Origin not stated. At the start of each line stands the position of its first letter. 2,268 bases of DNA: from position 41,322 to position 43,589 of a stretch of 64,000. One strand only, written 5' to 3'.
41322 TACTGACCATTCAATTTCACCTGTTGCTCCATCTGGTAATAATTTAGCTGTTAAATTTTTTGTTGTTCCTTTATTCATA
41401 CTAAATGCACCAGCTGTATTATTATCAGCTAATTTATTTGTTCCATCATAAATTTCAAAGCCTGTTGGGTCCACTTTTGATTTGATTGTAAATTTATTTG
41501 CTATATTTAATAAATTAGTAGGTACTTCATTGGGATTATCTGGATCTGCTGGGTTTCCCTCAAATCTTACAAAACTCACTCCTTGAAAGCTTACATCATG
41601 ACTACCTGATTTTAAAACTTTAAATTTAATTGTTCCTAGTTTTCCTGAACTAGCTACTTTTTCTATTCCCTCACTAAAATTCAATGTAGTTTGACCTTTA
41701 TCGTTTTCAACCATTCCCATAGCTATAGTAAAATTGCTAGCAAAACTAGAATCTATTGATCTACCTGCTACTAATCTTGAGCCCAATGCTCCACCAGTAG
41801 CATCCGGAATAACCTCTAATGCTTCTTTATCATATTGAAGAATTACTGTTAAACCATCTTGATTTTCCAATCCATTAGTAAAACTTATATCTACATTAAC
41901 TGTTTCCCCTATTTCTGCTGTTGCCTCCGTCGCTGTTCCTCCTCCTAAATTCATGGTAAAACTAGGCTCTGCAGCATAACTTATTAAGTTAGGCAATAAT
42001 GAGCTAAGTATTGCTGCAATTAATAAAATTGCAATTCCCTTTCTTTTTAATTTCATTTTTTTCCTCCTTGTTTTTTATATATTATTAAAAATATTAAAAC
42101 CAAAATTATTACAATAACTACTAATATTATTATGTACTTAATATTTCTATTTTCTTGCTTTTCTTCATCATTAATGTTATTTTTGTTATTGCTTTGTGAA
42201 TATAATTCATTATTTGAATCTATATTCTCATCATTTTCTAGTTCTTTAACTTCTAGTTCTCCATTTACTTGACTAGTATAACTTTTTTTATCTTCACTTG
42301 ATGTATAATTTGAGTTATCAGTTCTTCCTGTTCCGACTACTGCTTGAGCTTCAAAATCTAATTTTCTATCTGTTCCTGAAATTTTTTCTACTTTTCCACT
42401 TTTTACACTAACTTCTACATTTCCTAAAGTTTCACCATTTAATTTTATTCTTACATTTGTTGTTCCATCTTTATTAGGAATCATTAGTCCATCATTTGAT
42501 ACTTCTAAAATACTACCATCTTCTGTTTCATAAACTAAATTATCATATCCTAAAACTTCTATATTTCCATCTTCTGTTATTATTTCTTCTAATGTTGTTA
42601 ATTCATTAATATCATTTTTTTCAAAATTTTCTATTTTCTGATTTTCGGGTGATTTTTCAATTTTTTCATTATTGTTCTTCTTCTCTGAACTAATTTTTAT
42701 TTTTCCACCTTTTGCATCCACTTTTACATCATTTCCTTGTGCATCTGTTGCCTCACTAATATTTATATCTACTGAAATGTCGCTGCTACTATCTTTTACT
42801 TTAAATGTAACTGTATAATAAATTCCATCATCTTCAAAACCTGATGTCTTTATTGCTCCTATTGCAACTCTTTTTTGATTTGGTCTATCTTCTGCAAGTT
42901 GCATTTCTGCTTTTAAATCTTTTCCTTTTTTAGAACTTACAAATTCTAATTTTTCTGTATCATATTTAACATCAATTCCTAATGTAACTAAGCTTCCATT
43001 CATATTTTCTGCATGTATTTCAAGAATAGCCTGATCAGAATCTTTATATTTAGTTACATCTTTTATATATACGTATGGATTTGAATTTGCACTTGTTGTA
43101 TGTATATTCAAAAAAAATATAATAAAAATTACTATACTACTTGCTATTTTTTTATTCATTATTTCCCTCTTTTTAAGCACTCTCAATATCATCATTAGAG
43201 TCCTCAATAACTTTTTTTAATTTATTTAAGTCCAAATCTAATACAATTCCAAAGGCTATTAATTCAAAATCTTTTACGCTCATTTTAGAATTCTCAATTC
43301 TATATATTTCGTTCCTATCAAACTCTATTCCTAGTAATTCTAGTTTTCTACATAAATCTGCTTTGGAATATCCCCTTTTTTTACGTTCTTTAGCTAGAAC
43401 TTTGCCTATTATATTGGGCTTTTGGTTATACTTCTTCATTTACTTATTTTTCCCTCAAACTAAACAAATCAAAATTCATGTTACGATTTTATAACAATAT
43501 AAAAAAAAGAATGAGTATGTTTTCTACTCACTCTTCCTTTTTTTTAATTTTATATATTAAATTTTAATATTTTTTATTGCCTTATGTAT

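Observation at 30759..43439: Putative non-cellulosomal cohesin-dockerin surface-display locus with dedicated sortase B and regulator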

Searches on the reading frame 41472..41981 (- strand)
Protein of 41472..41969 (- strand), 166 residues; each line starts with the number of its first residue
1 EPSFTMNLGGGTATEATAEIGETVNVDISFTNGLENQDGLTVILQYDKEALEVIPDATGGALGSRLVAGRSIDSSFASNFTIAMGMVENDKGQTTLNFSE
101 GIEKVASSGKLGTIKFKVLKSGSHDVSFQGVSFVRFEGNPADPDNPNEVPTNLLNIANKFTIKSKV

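Call 8: search_protein_families(library=pfam, proteins=[window:41472-41969:-], max_evalue=10)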
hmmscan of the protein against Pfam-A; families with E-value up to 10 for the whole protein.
seq(166 aa): 2 families
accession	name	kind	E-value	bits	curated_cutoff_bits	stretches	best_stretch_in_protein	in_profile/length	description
PF00963.24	Cohesin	-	2.7e-07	31.3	24.1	1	14-131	6-117/139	Cohesin domain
PF22183.1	Fibre_HD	-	0.11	13.1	26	1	78-108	65-95/97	Atadenovirus fibre, head domain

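Call 10: search_solved_structures(query=window:41472-41969:-, max_evalue=10, show_alignments=2)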
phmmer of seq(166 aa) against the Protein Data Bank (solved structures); distinct sequences matched with E-value up to 10: 14.
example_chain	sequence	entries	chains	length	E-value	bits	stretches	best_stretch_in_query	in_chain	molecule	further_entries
3l8q_A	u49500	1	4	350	3.7e-08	36.6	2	15-133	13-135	Cellulosomal scaffoldin adaptor protein B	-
1zv9_A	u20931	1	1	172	0.0003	23.9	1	15-133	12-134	Cellulosomal scaffoldin adaptor protein B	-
1qzn_A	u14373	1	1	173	0.0003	23.9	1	15-133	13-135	cellulosomal scaffoldin adaptor protein B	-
3f2l_A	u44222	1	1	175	0.00031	23.8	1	15-133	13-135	Cellulosomal scaffoldin adaptor protein B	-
3bwz_A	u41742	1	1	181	0.00034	23.7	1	15-133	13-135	Cellulosomal scaffoldin adaptor protein B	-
3fnk_A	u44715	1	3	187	0.015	18.4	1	17-129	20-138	Cellulosomal scaffoldin adaptor protein B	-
3ghp_A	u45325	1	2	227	0.025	17.7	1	17-129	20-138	Cellulosomal scaffoldin adaptor protein B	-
4u3s_A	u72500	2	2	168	0.067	16.3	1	15-129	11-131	Cellulosomal scaffoldin adaptor protein B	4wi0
5g5d_A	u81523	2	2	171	0.11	15.6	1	19-133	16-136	CELLULOSOME ANCHORING PROTEIN COHESIN REGION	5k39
1fue_A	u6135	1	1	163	0.36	13.9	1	72-149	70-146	FLAVODOXIN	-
2bmv_A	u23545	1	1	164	0.63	13.1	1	72-150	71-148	FLAVODOXIN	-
2w5u_A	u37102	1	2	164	0.64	13.1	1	72-150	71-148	Flavodoxin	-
1j3m_A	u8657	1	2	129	0.97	12.5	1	12-64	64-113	the conserved hypothetical protein TT1751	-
2wza_A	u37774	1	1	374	2.8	11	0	125-148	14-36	AGGLUTININ RECEPTOR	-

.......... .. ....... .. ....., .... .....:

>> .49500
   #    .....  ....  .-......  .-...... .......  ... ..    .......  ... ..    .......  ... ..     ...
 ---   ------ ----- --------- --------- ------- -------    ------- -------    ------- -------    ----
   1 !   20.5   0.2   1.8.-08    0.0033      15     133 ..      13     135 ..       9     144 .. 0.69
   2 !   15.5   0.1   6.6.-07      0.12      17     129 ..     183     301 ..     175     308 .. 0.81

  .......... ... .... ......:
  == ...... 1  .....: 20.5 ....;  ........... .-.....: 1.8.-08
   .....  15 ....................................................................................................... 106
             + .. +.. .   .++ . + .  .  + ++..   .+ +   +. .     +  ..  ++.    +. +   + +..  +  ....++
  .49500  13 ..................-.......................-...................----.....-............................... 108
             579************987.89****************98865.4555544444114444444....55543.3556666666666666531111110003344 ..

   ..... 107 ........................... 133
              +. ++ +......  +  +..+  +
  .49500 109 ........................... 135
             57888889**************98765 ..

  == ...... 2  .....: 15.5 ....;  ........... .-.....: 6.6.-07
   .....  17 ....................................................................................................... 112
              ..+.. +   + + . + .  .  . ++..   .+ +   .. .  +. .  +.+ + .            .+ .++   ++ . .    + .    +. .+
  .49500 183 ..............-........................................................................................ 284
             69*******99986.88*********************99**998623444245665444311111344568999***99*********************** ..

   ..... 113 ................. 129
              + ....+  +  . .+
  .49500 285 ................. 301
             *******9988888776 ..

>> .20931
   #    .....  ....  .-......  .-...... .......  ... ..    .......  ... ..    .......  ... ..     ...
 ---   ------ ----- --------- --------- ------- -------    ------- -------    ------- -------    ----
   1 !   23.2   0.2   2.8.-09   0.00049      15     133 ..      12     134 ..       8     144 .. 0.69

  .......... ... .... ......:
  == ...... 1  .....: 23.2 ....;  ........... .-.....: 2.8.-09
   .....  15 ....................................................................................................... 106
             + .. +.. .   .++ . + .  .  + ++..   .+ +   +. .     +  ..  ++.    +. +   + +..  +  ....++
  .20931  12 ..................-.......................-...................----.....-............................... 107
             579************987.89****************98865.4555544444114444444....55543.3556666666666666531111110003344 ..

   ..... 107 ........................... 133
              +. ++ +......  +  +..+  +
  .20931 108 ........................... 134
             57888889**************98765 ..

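Call 91: search_solved_structures(query=A10, max_evalue=0.001)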
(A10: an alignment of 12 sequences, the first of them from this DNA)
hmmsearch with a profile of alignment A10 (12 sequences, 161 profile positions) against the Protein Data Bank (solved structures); distinct sequences matched with E-value up to 0.001: 7.
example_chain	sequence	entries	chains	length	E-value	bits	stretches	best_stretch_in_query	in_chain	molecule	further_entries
3l8q_A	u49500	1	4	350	8e-12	48.7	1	21-131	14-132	Cellulosomal scaffoldin adaptor protein B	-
1zv9_A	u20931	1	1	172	3.7e-07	33.5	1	21-131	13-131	Cellulosomal scaffoldin adaptor protein B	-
3f2l_A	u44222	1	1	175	3.8e-07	33.5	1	21-131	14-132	Cellulosomal scaffoldin adaptor protein B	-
1qzn_A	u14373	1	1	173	3.8e-07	33.5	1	21-131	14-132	cellulosomal scaffoldin adaptor protein B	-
3bwz_A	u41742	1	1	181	4.2e-07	33.4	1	21-131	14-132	Cellulosomal scaffoldin adaptor protein B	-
5g5d_A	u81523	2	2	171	4.1e-05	26.9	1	22-137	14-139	CELLULOSOME ANCHORING PROTEIN COHESIN REGION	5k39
3fnk_A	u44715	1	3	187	0.00068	22.9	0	22-130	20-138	Cellulosomal scaffoldin adaptor protein B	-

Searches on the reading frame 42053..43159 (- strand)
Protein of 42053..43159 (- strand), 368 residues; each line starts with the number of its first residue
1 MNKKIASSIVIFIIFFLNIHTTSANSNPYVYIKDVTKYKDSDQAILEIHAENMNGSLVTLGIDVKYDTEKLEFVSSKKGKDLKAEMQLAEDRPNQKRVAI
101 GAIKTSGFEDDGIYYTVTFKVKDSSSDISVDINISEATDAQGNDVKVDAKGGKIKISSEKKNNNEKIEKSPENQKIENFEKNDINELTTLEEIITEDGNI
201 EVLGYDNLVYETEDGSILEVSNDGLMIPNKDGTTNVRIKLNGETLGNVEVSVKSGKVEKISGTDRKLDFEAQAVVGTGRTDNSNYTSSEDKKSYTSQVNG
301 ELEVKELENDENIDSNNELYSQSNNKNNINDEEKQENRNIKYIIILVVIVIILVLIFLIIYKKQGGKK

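Call 3: search_protein_families(library=pfam, proteins=[window:42053-43159:-], max_evalue=0.1)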
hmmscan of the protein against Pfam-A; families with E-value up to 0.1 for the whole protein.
window:42053-43159:- (368 aa): 11 families
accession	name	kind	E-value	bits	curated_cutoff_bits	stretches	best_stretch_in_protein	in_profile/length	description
PF00963.24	Cohesin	-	1.1e-07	32.6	24.1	1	32-156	5-139/139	Cohesin domain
PF21461.3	HL_N-beta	-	5.2e-05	23.4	27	1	207-251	13-56/57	Hyaluronate lyase, N-terminal beta-sheet domain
PF20185.3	DUF6548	-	0.0014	18.9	27.3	1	308-359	110-162/164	Family of unknown function (DUF6548)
PF05399.16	EVI2A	-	0.006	16.6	25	1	279-358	70-149/231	Ectropic viral integration site 2A protein (EVI2A)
PF00957.27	Synaptobrevin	-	0.0076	16.5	26.4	1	332-361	58-87/89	Synaptobrevin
PF06024.17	Orf78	-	0.016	16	29.4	1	309-361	32-83/101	Orf78 (ac78)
PF04647.20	AgrB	-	0.016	15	23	1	324-357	127-160/185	Accessory gene regulator B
PF10661.14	EssA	-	0.017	15.4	24.1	1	305-361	84-144/147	WXG100 protein secretion system (Wss), protein EssA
PF22359.2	Big-like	-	0.039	14.6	27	0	216-243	11-37/48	Bacterial Ig-like domain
PF02120.21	Flg_hook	-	0.051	13.8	29.8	0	229-254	8-33/85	Flagellar hook-length control protein FliK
PF11857.13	DUF3377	-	0.07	13.5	26.5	0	329-361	19-51/72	Domain of unknown function (DUF3377)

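Call 4: search_protein_families(library=ncbifam, proteins=[window:42053-43159:-], max_evalue=0.1)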
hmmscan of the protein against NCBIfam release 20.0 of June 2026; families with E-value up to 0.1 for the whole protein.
window:42053-43159:- (368 aa): 6 families
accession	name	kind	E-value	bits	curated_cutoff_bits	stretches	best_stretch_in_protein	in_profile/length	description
NF038277.1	accessory_MacP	equivalog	0.0016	18.8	45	1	288-361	29-96/98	cell wall synthase accessory phosphoprotein MacP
NF045846.1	MSC0882_dom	subfamily_domain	0.0016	17.6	60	1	323-363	199-240/244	MSC_0882 family membrane protein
TIGR03503.1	TIGR03503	hypoth_equivalog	0.0023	17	305.6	1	299-364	308-372/374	TIGR03503 family protein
NF045849.1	ICE_MMCAP2_0565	equivalog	0.0027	17.4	40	1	331-362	47-78/80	Mbov_0395 family pilin-like conjugal transfer protein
NF039170.1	SdrH_fam_CTERM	subfamily_domain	0.018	15.1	50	1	307-363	107-162/163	SdrH family protein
NF045937.1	MSC_0624_12TM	equivalog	0.05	12.1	70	1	323-363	268-306/445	MSC_0624 family F1-like ATPase-associated membrane protein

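Call 11: search_solved_structures(query=window:42053-43159:-, max_evalue=10, show_alignments=2)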
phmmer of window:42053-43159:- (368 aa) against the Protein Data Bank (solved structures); distinct sequences matched with E-value up to 10: 1.
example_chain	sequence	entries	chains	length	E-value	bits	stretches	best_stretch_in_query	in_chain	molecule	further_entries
5g5d_A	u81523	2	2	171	0.22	14.2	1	33-91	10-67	CELLULOSOME ANCHORING PROTEIN COHESIN REGION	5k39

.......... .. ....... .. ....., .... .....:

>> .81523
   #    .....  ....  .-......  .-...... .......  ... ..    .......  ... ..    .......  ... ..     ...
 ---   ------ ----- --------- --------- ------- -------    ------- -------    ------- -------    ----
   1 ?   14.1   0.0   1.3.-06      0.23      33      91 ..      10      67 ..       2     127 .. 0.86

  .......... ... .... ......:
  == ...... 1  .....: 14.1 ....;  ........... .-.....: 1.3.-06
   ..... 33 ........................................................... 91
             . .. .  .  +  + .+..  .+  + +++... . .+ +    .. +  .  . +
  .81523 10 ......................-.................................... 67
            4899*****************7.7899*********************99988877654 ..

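Call 12: find_encoding_contigs(protein=window:42053-43159:-, flank=10000, max_places=6)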
Protein window:42053-43159:- (368 aa): no gene with exactly this product is on record in the collection.

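Call 62: find_homologous_proteins(query=window:42053-43159:-, max_evalue=0.001)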
Query window:42053-43159:- (368 aa): 17 proteins with E <= 0.001 among 5447 candidates.
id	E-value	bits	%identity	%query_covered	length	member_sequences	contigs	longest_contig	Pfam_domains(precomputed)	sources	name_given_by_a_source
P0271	1.7e-222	756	100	100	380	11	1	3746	PF00963.25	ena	-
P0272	2.5e-142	492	65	100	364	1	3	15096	-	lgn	-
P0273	1.8e-93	332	57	79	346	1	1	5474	-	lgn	-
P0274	2.3e-93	331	50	90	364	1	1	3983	PF21461.4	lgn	-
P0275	4.9e-90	320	51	92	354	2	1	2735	PF21461.4,PF06024.18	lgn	-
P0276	8.9e-82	293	45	98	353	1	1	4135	PF21461.4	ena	-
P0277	6.3e-78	281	49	74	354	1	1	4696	PF00963.25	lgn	-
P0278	2.0e-74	269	51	73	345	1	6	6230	-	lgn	-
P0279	6.4e-74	267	52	75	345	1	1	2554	-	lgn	-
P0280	1.3e-71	260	47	74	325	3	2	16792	-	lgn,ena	-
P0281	4.4e-70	255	47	73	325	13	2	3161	-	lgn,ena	-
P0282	1.3e-68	250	47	73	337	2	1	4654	PF21461.4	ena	-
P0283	1.4e-66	243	48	71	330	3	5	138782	-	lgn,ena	-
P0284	8.4e-66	241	48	74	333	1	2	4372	-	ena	-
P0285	1.7e-64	236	46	74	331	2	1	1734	-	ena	-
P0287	4.7e-5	41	32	42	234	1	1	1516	PF00404.25,PF00963.25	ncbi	-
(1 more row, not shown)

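Call 76: predict_structure(alignment_id=A9)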
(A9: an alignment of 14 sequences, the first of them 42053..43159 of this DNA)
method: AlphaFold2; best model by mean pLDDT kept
length: 368 residues; sequences in the alignment: 14
mean_pLDDT: 74.8   pTM: 0.58
mean pLDDT of the five models: 74.8, 73.5, 73.0, 72.8, 71.0
residues with pLDDT >= 90: 161; 70-90: 107; 50-70: 25; < 50: 75
segments of 3 or more residues with pLDDT < 50: 20-24, 274-338, 364-368
pLDDT, mean of each block of 10 residues (from residue 1): 73 65 70 91 91 93 95 86 82 88 91 91 94 95 95 93 68 93 89 93 82 91 87 95 92 95 91 39 21 23 22 23 26 41 76 76 45
secondary structure, 60 per line:
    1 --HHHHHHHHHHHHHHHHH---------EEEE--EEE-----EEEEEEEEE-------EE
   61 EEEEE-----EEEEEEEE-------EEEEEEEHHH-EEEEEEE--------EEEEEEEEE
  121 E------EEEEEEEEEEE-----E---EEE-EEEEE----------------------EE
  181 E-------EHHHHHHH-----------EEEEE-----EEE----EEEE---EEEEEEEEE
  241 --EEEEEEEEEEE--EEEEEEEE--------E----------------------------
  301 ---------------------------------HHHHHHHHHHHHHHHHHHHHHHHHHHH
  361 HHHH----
elements in order: H3-19 E29-32 E35-37 E43-51 E59-65 E71-78 E86-92 E97-103 E112-121 E128-138 E148-150 E152-156 E179-181 H190-196 E208-212 E218-220 E225-228 E232-240 E243-253 E256-263 H334-364

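Call 78: fold_search(model_id=the predicted structure, library=pdb)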
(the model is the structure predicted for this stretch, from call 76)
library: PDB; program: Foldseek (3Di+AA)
matches with E <= 10: 1934; with E <= 0.001: 59
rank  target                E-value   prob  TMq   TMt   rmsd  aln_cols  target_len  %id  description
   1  4fl4_C                4.5e-10  1.00  0.32  0.38  19.0       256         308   12  Scaffoldin conformation and dynamics revealed by a ternary complex from the Clostridium thermocellum cellulosome (released 2012-06-27)
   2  3ul4_A                8.5e-10  1.00  0.33  0.81   2.2       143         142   15  Crystal structure of Coh-OlpA(Cthe_3080)-Doc918(Cthe_0918) complex: A novel type I Cohesin-Dockerin complex from Clost (released 2012-11-28)
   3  4fl4_I                1.4e-09  1.00  0.33  0.39  19.3       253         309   13  Scaffoldin conformation and dynamics revealed by a ternary complex from the Clostridium thermocellum cellulosome (released 2012-06-27)
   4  3kcp_A                1.7e-09  1.00  0.33  0.39  18.5       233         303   11  Crystal structure of interacting Clostridium thermocellum multimodular components (released 2010-02-09)
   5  4fl4_L                2.0e-09  1.00  0.33  0.39  21.0       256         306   12  Scaffoldin conformation and dynamics revealed by a ternary complex from the Clostridium thermocellum cellulosome (released 2012-06-27)
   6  6kgf_C                3.2e-09  1.00  0.33  0.78   2.9       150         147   15  Crystal structure of CaDoc0917(R16D)-CaCohA2 complex at pH 8.2 (released 2020-07-08)
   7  6kgf_A                4.1e-09  1.00  0.32  0.78   2.4       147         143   14  Crystal structure of CaDoc0917(R16D)-CaCohA2 complex at pH 8.2 (released 2020-07-08)
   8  2xdh                  4.3e-09  1.00  0.32  0.80   2.5       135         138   18  Non-cellulosomal cohesin from the hyperthermophilic archaeon Archaeoglobus fulgidus (released 2010-05-26)
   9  4dh2_C                5.1e-09  1.00  0.32  0.71   3.0       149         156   14  Crystal structure of Coh-OlpC(Cthe_0452)-Doc435(Cthe_0435) complex: A novel type I Cohesin-Dockerin complex from Clost (released 2012-11-28)
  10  4dh2_A                6.0e-09  1.00  0.32  0.71   2.9       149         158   15  Crystal structure of Coh-OlpC(Cthe_0452)-Doc435(Cthe_0435) complex: A novel type I Cohesin-Dockerin complex from Clost (released 2012-11-28)
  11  6kge_A                6.3e-09  1.00  0.33  0.80   2.1       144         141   14  Crystal structure of CaDoc0917(R16D)-CaCohA2 complex at pH 5.5 (released 2020-07-08)
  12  1g1k_A                9.6e-09  1.00  0.32  0.77   2.7       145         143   15  COHESIN MODULE FROM THE CELLULOSOME OF CLOSTRIDIUM CELLULOLYTICUM (released 2000-11-22)
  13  2ccl_A                1.1e-08  1.00  0.31  0.72   6.7       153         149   14  THE S45A, T46A MUTANT OF THE TYPE I COHESIN-DOCKERIN COMPLEX FROM THE CELLULOSOME OF CLOSTRIDIUM THERMOCELLUM (released 2007-02-13)
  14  6kg8_MODEL_1_A        2.1e-08  1.00  0.32  0.72   2.5       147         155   15  Solution structure of CaCohA2 from Clostridium acetobutylicum (released 2020-07-08)
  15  2vn6_A                2.1e-08  1.00  0.32  0.73   2.7       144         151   14  The Clostridium cellulolyticum dockerin displays a dual binding mode for its cohesin partner (released 2008-05-13)
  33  2w1n                  8.0e-07  1.00  0.26  0.38  21.4       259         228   10  cohesin and fibronectin type-III double module construct from the Clostridium perfringens glycoside hydrolase GH84C (released 2009-02-03)
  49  2vo8                  5.7e-05  1.00  0.29  0.70   3.7       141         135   16  Cohesin module from Clostridium perfringens ATCC13124 family 33 glycoside hydrolase. (released 2008-09-02)
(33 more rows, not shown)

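Call 92: search_solved_structures(query=A9, max_evalue=0.01)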
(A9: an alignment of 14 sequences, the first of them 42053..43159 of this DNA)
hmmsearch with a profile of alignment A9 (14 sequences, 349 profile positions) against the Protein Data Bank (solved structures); distinct sequences matched with E-value up to 0.01: 3.
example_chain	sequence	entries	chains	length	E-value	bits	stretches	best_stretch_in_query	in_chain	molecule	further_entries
5nrm_A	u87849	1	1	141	0.0011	21.3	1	42-124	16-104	Endoglucanase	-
5nrk_A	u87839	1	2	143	0.0011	21.3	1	42-124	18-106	Endoglucanase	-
4ums_A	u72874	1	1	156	0.005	19.2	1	43-125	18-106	CELLULOSOMAL ANCHORING SCAFFOLDIN B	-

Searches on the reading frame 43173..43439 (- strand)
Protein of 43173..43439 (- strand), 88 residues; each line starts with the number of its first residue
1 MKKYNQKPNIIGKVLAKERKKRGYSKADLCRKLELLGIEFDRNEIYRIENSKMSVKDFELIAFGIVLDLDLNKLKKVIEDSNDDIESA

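Call 3: search_protein_families(library=pfam, proteins=[window:43173-43439:-], max_evalue=0.1)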
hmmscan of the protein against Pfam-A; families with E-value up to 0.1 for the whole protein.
window:43173-43439:- (88 aa): 4 families
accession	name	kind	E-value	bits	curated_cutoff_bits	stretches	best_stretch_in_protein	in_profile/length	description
PF01381.28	HTH_3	-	0.0028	18.1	23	1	15-72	1-53/55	Helix-turn-helix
PF13560.12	HTH_31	-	0.0031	18.2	27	1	12-66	3-53/64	Helix-turn-helix domain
PF20075.5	DUF6471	-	0.071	13.4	26.8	1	13-45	7-39/65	Domain of unknown function (DUF6471)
PF12844.13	HTH_19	-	0.091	13.1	30.2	0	12-55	1-38/64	Helix-turn-helix domain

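Call 4: search_protein_families(library=ncbifam, proteins=[window:43173-43439:-], max_evalue=0.1)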
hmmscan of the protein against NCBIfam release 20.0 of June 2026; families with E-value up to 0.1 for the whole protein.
window:43173-43439:- (88 aa): 1 family
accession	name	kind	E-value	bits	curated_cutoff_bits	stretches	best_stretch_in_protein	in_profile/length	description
TIGR03070.1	couple_hipB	subfamily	0.097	12.6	71.65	0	10-55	2-42/58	type II toxin-antitoxin system Y4mF family antitoxin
